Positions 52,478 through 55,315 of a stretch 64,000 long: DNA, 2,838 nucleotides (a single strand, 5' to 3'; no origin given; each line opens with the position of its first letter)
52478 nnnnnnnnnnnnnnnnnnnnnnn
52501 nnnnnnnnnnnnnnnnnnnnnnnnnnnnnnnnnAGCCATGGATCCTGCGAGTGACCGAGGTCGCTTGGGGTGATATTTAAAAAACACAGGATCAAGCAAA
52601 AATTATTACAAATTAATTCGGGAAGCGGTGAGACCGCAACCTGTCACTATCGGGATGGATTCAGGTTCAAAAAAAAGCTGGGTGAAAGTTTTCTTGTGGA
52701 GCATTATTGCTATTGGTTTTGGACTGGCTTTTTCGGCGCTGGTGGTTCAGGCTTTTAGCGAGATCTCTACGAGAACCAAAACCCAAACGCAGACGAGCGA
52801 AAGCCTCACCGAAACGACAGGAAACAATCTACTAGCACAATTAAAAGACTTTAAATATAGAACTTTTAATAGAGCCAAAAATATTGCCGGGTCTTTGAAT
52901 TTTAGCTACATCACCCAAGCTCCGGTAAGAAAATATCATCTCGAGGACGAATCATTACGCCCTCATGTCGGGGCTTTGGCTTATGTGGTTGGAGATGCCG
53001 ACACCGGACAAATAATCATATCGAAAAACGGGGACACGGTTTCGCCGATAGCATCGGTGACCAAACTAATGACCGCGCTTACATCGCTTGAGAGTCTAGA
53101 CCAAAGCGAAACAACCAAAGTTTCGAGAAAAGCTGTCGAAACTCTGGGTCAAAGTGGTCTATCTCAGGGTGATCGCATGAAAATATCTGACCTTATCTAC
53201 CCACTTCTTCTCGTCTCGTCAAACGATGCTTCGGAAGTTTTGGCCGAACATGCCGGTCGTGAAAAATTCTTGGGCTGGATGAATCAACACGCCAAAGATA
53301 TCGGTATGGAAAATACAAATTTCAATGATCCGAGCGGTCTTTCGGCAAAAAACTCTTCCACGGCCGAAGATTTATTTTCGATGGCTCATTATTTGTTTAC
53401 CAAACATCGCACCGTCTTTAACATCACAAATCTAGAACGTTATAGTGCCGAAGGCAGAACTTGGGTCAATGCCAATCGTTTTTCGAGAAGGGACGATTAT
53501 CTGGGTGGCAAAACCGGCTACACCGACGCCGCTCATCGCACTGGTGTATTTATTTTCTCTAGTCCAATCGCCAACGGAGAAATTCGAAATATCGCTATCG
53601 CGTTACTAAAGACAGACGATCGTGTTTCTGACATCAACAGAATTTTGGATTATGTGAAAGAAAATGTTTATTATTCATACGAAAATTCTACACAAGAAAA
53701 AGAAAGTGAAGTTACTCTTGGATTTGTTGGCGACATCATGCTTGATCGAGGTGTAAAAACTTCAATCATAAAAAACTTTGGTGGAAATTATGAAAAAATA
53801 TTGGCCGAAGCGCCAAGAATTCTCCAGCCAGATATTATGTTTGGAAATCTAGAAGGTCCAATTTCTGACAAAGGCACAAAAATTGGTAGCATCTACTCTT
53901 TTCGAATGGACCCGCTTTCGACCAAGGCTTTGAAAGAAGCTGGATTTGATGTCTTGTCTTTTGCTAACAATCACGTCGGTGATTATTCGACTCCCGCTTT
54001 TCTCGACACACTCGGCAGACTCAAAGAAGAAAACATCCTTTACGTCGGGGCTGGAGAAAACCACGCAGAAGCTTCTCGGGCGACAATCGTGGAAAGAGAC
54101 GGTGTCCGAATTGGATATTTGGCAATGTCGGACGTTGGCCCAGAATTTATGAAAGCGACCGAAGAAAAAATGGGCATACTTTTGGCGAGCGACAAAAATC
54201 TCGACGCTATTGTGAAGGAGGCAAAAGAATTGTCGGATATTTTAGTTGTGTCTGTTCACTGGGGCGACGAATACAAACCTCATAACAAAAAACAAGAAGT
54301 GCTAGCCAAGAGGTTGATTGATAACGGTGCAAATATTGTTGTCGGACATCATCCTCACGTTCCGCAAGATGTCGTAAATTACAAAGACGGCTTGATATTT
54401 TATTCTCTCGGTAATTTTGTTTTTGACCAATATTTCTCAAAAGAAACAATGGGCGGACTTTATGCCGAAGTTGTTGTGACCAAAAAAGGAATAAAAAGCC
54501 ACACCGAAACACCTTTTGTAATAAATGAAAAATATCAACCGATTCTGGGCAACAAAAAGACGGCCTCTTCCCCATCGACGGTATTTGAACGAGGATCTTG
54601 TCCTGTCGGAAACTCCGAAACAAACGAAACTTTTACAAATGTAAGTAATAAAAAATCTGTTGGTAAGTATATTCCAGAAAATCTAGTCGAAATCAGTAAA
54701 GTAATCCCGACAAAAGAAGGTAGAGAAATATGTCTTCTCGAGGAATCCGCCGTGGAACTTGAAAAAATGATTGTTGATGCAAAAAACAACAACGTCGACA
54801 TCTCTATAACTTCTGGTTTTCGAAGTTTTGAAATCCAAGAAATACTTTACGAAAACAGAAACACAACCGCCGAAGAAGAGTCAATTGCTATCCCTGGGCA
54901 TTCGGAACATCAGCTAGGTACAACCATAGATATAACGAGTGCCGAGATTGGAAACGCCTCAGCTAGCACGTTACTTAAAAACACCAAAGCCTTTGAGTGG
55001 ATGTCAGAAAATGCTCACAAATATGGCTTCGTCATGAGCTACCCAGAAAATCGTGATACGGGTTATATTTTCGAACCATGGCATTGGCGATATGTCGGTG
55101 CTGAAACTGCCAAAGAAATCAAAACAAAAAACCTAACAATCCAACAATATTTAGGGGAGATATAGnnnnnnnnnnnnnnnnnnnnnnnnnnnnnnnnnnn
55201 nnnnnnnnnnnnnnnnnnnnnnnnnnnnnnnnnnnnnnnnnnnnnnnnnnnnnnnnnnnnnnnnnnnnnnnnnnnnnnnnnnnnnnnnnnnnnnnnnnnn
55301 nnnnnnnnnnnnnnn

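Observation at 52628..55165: Single 845-aa protein fusing three cell-wall enzyme domains: PBP5-like S11 DD-carboxypeptidase + CapA-like metallophosphoesterase + VanY-like M15 peptidase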

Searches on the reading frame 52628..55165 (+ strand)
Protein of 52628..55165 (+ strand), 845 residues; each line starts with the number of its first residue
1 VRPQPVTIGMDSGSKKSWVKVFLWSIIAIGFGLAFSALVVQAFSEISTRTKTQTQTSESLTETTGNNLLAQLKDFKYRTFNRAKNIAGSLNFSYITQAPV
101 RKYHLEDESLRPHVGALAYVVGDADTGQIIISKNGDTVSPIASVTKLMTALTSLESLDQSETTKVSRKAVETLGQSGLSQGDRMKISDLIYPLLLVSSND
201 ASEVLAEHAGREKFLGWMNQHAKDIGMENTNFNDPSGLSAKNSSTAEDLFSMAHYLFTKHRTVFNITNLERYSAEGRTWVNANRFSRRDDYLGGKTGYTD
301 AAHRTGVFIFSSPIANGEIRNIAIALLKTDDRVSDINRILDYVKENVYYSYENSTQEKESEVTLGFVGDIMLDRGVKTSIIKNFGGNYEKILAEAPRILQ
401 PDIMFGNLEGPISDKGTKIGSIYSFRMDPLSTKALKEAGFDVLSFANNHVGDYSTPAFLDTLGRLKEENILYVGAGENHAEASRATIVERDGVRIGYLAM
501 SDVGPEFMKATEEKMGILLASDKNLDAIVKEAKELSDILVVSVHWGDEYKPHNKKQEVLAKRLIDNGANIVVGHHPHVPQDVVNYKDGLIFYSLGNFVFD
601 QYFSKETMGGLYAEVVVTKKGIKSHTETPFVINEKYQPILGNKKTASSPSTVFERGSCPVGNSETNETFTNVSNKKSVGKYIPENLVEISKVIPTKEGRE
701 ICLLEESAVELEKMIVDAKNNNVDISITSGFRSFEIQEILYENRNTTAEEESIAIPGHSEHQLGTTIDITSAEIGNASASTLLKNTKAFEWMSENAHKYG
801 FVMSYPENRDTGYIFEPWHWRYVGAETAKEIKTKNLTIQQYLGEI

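Call 3: search_protein_families(library=pfam, proteins=[window:52628-55165:+], max_evalue=0.01)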
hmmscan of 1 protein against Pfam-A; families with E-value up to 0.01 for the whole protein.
window:52628-55165:+ (845 aa): 5 families
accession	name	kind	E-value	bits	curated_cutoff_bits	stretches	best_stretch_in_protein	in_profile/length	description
PF09587.15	PGA_cap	-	6.5e-67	226.1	27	1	363-601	1-255/255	Bacterial capsule synthesis protein PGA_cap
PF00768.25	Peptidase_S11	-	1.1e-38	133.5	27.6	1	112-305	8-218/239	D-alanyl-D-alanine carboxypeptidase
PF02557.22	VanY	-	2.8e-36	124.6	25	1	705-824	6-131/132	D-alanyl-D-alanine carboxypeptidase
PF13354.11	Beta-lactamase2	-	1.9e-09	37.7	22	1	120-259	3-149/214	Beta-lactamase enzyme family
PF02113.21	Peptidase_S13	-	2.4e-07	30.3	22.8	1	104-168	8-72/444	D-Ala-D-Ala carboxypeptidase 3 (S13) family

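Call 4: search_protein_families(library=ncbifam, proteins=[window:52628-55165:+], max_evalue=0.01)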
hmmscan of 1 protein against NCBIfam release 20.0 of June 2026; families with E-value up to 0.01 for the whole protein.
window:52628-55165:+ (845 aa): 17 families
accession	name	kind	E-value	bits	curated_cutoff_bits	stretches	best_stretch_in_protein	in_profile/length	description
NF041194.1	LD_carboxy_LdcB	exception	1.7e-23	83.5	275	1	706-843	37-174/180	LD-carboxypeptidase LdcB/DacB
NF000472.1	vanY_AFMPt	exception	4.5e-23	81.8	425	1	699-842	94-229/283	VanY-A/VanY-F/VanY-M family D-Ala-D-Ala carboxypeptidase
NF008668.0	PRK11669.1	equivalog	9.1e-23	80.8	294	1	111-304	38-243/316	D-alanyl-D-alanine endopeptidase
NF000380.1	vanXY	equivalog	3.6e-21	75.5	250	1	698-842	27-176/179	D,D-carboxypeptidase/D,D-dipeptidase VanXY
NF038314.1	epimerase_MslH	equivalog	1.5e-20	73.1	700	2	525-618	240-336/439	lasso peptide C-terminal Trp epimerase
NF000473.1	vanY_BG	exception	1.2e-18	67.5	400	1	747-842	186-271/274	VanY-B/VanY-G family D-Ala-D-Ala carboxypeptidase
NF038258.2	PBP4_Staph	exception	2.9e-17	62.6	500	1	124-284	48-235/366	penicillin-binding protein PBP4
NF008489.0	PRK11397.1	equivalog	4.2e-15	55.4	610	1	106-326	27-260/389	serine-type D-Ala-D-Ala carboxypeptidase DacD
NF007445.0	PRK10001.1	equivalog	2.3e-12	46.4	765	1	89-333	14-269/400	serine-type D-Ala-D-Ala carboxypeptidase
NF008059.0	PRK10793.1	equivalog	6.1e-12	44.9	694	1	112-323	42-266/403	D-alanyl-D-alanine carboxypeptidase DacA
NF038273.1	strep_PBP3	exception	1.4e-10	40.8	490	1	114-346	26-291/407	D-alanyl-D-alanine carboxypeptidase PBP3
NF000149.1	vanXY_G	exception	2.4e-10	40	500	1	703-841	45-189/254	D-Ala-D-Ala dipeptidase/D-Ala-D-Ala carboxypeptidase VanXY-G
NF000471.1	vanY_of_D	exception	1.6e-09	37.5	625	1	115-344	98-352/354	transpeptidase-like D-Ala-D-Ala carboxypeptidase VanY-D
NF008322.0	PRK11113.1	equivalog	0.00085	17.9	527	0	110-160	29-79/477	serine-type D-Ala-D-Ala carboxypeptidase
NF033103.1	bla_class_A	equivalog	0.00092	18.4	200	1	115-232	11-131/257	class A beta-lactamase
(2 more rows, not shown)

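Call 5: find_homologous_proteins(query=window:52628-55165:+, max_evalue=1e-10)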
Query window:52628-55165:+ (845 aa): 1133 proteins with E <= 1e-10 among 8000 candidates; the best 120 are listed.
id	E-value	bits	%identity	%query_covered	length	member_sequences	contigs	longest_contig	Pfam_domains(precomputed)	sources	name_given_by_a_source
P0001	0.0e+0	1867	100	99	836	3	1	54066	PF09587.16,PF13354.13,PF02557.23,PF02113.21,PF00768.26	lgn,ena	-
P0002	0.0e+0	1412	75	99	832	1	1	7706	PF09587.16,PF13354.13,PF02557.23,PF02113.21,PF00768.26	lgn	-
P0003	0.0e+0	1394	73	99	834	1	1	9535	PF09587.16,PF13354.13,PF02557.23,PF02113.21,PF00768.26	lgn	-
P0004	0.0e+0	1333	70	99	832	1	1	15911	PF09587.16,PF13354.13,PF02557.23,PF02113.21,PF00768.26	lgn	-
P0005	0.0e+0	1312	68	99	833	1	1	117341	PF09587.16,PF13354.13,PF02557.23,PF02113.21,PF00768.26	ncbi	-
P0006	0.0e+0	1300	68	99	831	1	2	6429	PF09587.16,PF13354.13,PF02557.23,PF02113.21,PF00768.26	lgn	-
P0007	0.0e+0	1300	69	97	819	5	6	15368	PF09587.16,PF13354.13,PF02557.23,PF02113.21,PF00768.26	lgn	-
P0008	0.0e+0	1292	69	97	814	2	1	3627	PF09587.16,PF13354.13,PF02557.23,PF02113.21,PF00768.26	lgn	-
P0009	0.0e+0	1161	63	99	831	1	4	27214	PF09587.16,PF13354.13,PF02557.23,PF00768.26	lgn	-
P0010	0.0e+0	1152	63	99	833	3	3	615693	PF09587.16,PF13354.13,PF02557.23,PF00768.26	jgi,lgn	jgi:D-alanyl-D-alanine carboxypeptidase/LAS superfamily LD-carboxypeptidase LdcB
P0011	0.0e+0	1122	61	98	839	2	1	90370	PF09587.16,PF13354.13,PF02557.23,PF00768.26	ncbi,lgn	-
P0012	0.0e+0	1117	61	99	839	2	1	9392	PF09587.16,PF13354.13,PF02557.23,PF00768.26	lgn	-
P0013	0.0e+0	1114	60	98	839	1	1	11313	PF09587.16,PF13354.13,PF02557.23,PF00768.26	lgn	-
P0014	0.0e+0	1107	60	99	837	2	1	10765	PF09587.16,PF13354.13,PF02557.23,PF00768.26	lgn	-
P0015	0.0e+0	1107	59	99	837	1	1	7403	PF09587.16,PF13354.13,PF02557.23,PF02113.21,PF00768.26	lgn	-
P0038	2.1e-242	825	55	33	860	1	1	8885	PF09587.16,PF13354.13,PF02557.23,PF02113.21,PF00768.26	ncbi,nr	ncbi:MAG: cap protein [Patescibacteria group bacterium]|nr:cap protein [Patescibacteria group bacter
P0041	2.7e-241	821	50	73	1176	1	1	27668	PF09587.16,PF13354.13,PF02557.23,PF00768.26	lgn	-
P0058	3.3e-231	788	47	74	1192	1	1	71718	PF09587.16,PF13354.13,PF02557.23,PF02113.21,PF00768.26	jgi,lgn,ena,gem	-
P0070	2.4e-220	752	49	72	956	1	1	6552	PF09587.16,PF13354.13,PF02557.23,PF02113.21,PF00768.26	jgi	jgi:D-alanyl-D-alanine carboxypeptidase/LAS superfamily LD-carboxypeptidase LdcB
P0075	8.5e-213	727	46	92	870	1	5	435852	PF09587.16,PF13354.13,PF02557.23,PF02113.21,PF00768.26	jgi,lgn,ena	-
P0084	5.0e-168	579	52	62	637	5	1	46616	PF09587.16,PF13354.13,PF02113.21,PF00768.26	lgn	-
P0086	3.4e-167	576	49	66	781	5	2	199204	PF09587.16,PF03734.20,PF00768.26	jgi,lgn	jgi:poly-gamma-glutamate synthesis protein (capsule biosynthesis protein)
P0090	1.0e-163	565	50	62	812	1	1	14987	PF09587.16,PF13354.13,PF02113.21,PF03734.20,PF00768.26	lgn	-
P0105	3.8e-157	543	44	74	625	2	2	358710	PF09587.16,PF13354.13,PF00768.26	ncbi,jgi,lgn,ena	jgi:poly-gamma-glutamate synthesis protein (capsule biosynthesis protein)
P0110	2.9e-156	540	49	62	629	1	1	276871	PF09587.16,PF13354.13,PF02113.21,PF00768.26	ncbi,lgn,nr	ncbi:MAG: CapA family protein [Burkholderiales bacterium]|nr:CapA family protein [Burkholderiales ba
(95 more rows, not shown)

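Call 7: search_solved_structures(query=window:52628-55165:+, max_evalue=0.001, show_alignments=0)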
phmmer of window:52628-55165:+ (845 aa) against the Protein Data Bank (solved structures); distinct sequences matched with E-value up to 0.001: 48.
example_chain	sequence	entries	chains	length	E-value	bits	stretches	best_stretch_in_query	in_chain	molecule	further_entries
3mfd_A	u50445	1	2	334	1.4e-28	102.7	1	114-345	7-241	D-alanyl-D-alanine carboxypeptidase dacB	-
4mph_A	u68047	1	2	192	1.8e-28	102.4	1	681-842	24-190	D-alanyl-D-alanine carboxypeptidase family protein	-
4jid_A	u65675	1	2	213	2.4e-28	102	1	681-842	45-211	D-alanyl-D-alanine carboxypeptidase family protein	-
4ox3_A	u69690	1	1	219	7.7e-27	97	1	678-843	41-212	Putative carboxypeptidase YodJ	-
4k91_A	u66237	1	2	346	4.3e-23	84.6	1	112-439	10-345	D-ala-D-ala-carboxypeptidase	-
4nt9_B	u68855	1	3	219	7.7e-18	67.2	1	706-843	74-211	Putative uncharacterized protein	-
4d0y_A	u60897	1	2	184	1.2e-17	66.6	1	709-843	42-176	DACB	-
4ox5_A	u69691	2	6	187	1.2e-17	66.6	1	709-843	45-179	LdcB LD-carboxypeptidase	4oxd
4p0m_A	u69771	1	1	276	1.4e-16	63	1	115-307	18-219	D-alanyl-D-alanine carboxypeptidase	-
5zqa_A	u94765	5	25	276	2.9e-16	62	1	113-325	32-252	Lmo2812 protein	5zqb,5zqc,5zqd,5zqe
4rye_A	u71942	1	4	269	3.8e-16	61.6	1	115-307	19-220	D-alanyl-D-alanine carboxypeptidase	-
5hnm_A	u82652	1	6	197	4.1e-16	61.5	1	747-843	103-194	D-alanyl-D-alanine carboxypeptidase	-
6a6a_A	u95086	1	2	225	4.2e-16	61.5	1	741-843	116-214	D-alanyl-D-alanine carboxypeptidase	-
5zhf_A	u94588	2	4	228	4.4e-16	61.4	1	741-843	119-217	D-alanyl-D-alanine carboxypeptidase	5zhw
6azi_A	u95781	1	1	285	6.7e-16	60.8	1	110-253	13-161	D-alanyl-D-alanine endopeptidase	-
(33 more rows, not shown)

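Call 17: search_protein_families(library=pfam, proteins=[P0041, P0058, P0070, P0086, P0090, P0084, P0105, P0038, P0075], max_evalue=0.001)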
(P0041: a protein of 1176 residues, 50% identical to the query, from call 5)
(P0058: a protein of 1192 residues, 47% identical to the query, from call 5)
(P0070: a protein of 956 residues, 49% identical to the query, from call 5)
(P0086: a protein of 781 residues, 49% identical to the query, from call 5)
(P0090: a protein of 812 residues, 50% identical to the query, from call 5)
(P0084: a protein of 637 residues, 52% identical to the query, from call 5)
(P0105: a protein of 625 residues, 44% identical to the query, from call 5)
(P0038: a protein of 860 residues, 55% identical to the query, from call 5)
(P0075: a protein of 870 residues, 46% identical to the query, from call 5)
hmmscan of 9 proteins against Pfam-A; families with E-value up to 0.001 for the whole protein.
P0041 (1176 aa): 5 families
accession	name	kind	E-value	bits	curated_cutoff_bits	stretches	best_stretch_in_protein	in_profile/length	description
PF09587.15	PGA_cap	-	9.2e-119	396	27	2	353-591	1-255/255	Bacterial capsule synthesis protein PGA_cap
PF00768.25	Peptidase_S11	-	9.2e-42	143.6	27.6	1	95-296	4-221/239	D-alanyl-D-alanine carboxypeptidase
PF02557.22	VanY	-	4.1e-36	124.1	25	1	1030-1156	4-131/132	D-alanyl-D-alanine carboxypeptidase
PF13354.11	Beta-lactamase2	-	3.8e-10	39.9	22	1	108-247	4-149/214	Beta-lactamase enzyme family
PF02113.21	Peptidase_S13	-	0.00032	20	22.8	0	100-149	13-64/444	D-Ala-D-Ala carboxypeptidase 3 (S13) family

P0058 (1192 aa): 5 families
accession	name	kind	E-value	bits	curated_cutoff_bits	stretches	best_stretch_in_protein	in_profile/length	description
PF09587.15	PGA_cap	-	2.7e-118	394.5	27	2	361-599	1-255/255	Bacterial capsule synthesis protein PGA_cap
PF00768.25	Peptidase_S11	-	9.7e-43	146.8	27.6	1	102-302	5-221/239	D-alanyl-D-alanine carboxypeptidase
PF02557.22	VanY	-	3.5e-35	121.1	25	1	1038-1167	3-132/132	D-alanyl-D-alanine carboxypeptidase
PF13354.11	Beta-lactamase2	-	6.8e-11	42.3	22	1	117-253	7-149/214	Beta-lactamase enzyme family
PF02113.21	Peptidase_S13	-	1.6e-05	24.3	22.8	0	108-153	17-62/444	D-Ala-D-Ala carboxypeptidase 3 (S13) family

P0070 (956 aa): 5 families
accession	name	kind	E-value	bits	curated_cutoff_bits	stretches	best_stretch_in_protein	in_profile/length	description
PF09587.15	PGA_cap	-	2.9e-69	233.9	27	1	342-580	1-255/255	Bacterial capsule synthesis protein PGA_cap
PF02557.22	VanY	-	1.2e-38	132.3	25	1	829-956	4-132/132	D-alanyl-D-alanine carboxypeptidase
PF00768.25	Peptidase_S11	-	2.1e-36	126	27.6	1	87-283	6-218/239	D-alanyl-D-alanine carboxypeptidase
PF13354.11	Beta-lactamase2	-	1.8e-06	27.9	22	1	95-275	1-188/214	Beta-lactamase enzyme family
PF02113.21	Peptidase_S13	-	5.5e-06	25.8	22.8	1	88-138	13-63/444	D-Ala-D-Ala carboxypeptidase 3 (S13) family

P0086 (781 aa): 4 families
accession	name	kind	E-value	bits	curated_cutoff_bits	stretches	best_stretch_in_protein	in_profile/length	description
PF09587.15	PGA_cap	-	2.6e-69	234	27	1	500-737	2-255/255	Bacterial capsule synthesis protein PGA_cap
PF00768.25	Peptidase_S11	-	2.8e-32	112.5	27.6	1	240-435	7-218/239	D-alanyl-D-alanine carboxypeptidase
PF03734.19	YkuD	-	4.4e-16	60.2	23.4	1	99-215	2-146/146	L,D-transpeptidase catalytic domain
PF13354.11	Beta-lactamase2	-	0.0002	21.2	22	1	249-422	3-190/214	Beta-lactamase enzyme family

P0090 (812 aa): 5 families
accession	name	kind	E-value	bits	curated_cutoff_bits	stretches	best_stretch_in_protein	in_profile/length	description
PF09587.15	PGA_cap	-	9.8e-70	235.4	27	1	530-768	1-255/255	Bacterial capsule synthesis protein PGA_cap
PF00768.25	Peptidase_S11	-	3.1e-38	132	27.6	1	253-451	7-221/239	D-alanyl-D-alanine carboxypeptidase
PF03734.19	YkuD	-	1.2e-11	45.8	23.4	1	115-230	2-146/146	L,D-transpeptidase catalytic domain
PF13354.11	Beta-lactamase2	-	8.2e-09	35.6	22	1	260-401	1-148/214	Beta-lactamase enzyme family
PF02113.21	Peptidase_S13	-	2.3e-06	27.1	22.8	0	257-306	17-67/444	D-Ala-D-Ala carboxypeptidase 3 (S13) family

P0084 (637 aa): 4 families
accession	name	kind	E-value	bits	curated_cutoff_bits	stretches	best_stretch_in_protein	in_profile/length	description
PF09587.15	PGA_cap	-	1.1e-70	238.5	27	1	357-596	1-255/255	Bacterial capsule synthesis protein PGA_cap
PF00768.25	Peptidase_S11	-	1.9e-45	155.6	27.6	1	96-296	6-220/239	D-alanyl-D-alanine carboxypeptidase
PF13354.11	Beta-lactamase2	-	2.3e-11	43.9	22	1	106-246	3-147/214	Beta-lactamase enzyme family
PF02113.21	Peptidase_S13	-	1.7e-05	24.2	22.8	1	103-159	19-76/444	D-Ala-D-Ala carboxypeptidase 3 (S13) family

P0105 (625 aa): 4 families
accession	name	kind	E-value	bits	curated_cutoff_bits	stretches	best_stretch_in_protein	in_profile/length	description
PF09587.15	PGA_cap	-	5.8e-72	242.7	27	1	335-573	1-255/255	Bacterial capsule synthesis protein PGA_cap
PF00768.25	Peptidase_S11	-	3.2e-34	118.9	27.6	1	67-267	5-221/239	D-alanyl-D-alanine carboxypeptidase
PF13354.11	Beta-lactamase2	-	3.6e-06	26.9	22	1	78-217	3-148/214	Beta-lactamase enzyme family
PF02113.21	Peptidase_S13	-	0.00021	20.6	22.8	0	74-112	18-56/444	D-Ala-D-Ala carboxypeptidase 3 (S13) family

P0038 (860 aa): 5 families
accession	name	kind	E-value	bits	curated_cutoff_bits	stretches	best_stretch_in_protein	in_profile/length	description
PF09587.15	PGA_cap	-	5.7e-65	219.8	27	1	580-817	2-255/255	Bacterial capsule synthesis protein PGA_cap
PF00768.25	Peptidase_S11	-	3.1e-38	132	27.6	1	89-285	6-218/239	D-alanyl-D-alanine carboxypeptidase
PF02557.22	VanY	-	1.7e-35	122.1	25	1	417-543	3-131/132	D-alanyl-D-alanine carboxypeptidase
PF13354.11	Beta-lactamase2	-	6.1e-12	45.8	22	1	99-237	3-147/214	Beta-lactamase enzyme family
PF02113.21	Peptidase_S13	-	9.3e-06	25.1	22.8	0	95-151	18-77/444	D-Ala-D-Ala carboxypeptidase 3 (S13) family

P0075 (870 aa): 5 families
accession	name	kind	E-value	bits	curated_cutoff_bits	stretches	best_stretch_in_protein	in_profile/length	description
PF09587.15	PGA_cap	-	1.2e-69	235.1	27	1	360-597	2-255/255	Bacterial capsule synthesis protein PGA_cap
PF00768.25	Peptidase_S11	-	1.1e-45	156.4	27.6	1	98-315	5-234/239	D-alanyl-D-alanine carboxypeptidase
PF02557.22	VanY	-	4.8e-34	117.4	25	1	717-844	4-131/132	D-alanyl-D-alanine carboxypeptidase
PF13354.11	Beta-lactamase2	-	2.1e-12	47.3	22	1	113-249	7-149/214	Beta-lactamase enzyme family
PF02113.21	Peptidase_S13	-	3.3e-07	29.8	22.8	0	96-148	7-61/444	D-Ala-D-Ala carboxypeptidase 3 (S13) family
